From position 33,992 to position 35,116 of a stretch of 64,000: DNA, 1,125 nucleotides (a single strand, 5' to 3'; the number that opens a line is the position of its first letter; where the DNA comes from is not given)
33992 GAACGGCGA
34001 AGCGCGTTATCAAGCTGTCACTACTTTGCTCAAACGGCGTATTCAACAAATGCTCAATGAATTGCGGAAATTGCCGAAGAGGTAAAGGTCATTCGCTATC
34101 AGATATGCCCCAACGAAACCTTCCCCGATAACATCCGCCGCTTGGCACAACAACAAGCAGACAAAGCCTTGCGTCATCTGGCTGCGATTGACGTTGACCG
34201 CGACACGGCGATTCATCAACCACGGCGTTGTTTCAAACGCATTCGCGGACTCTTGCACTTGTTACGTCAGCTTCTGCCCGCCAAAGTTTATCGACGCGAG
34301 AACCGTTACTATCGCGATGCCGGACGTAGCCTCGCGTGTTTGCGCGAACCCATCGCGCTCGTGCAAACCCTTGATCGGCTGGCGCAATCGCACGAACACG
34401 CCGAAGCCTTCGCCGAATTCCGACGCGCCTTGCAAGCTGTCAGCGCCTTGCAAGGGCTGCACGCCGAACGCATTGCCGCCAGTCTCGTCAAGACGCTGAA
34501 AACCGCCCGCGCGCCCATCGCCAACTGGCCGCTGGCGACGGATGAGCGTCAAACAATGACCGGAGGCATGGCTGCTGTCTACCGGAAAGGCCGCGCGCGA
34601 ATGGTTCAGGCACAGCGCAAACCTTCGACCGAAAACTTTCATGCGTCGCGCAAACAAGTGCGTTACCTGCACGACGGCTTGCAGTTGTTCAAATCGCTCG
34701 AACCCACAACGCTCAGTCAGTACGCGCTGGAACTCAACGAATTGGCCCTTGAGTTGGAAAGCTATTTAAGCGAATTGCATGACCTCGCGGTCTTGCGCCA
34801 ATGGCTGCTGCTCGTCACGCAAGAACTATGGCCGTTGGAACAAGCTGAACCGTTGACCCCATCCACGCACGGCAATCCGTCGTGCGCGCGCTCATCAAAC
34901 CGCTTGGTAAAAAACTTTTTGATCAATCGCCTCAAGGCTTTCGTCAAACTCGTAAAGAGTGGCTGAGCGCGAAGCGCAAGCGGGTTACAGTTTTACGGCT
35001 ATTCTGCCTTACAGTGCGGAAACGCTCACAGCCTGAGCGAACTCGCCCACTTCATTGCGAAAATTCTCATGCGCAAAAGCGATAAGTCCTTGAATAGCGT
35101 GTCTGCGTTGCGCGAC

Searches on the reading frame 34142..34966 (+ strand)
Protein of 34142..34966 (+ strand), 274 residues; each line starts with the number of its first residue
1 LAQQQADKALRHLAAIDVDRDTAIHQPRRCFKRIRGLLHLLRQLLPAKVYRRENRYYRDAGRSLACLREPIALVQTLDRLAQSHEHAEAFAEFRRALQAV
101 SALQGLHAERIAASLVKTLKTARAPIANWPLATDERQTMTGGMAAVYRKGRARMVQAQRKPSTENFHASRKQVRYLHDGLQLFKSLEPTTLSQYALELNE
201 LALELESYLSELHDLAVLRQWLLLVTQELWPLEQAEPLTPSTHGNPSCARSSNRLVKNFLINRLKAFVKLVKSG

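Call 80: search_protein_families(library=pfam, proteins=[window:34142-34966:+], max_evalue=0.00001)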
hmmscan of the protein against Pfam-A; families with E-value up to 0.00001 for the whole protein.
window:34142-34966:+ (274 aa): 1 family
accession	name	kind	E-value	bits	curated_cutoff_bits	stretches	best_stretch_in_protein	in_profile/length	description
PF05235.19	CHAD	-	2.4e-16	60.9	25.6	1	3-222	4-227/228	CHAD domain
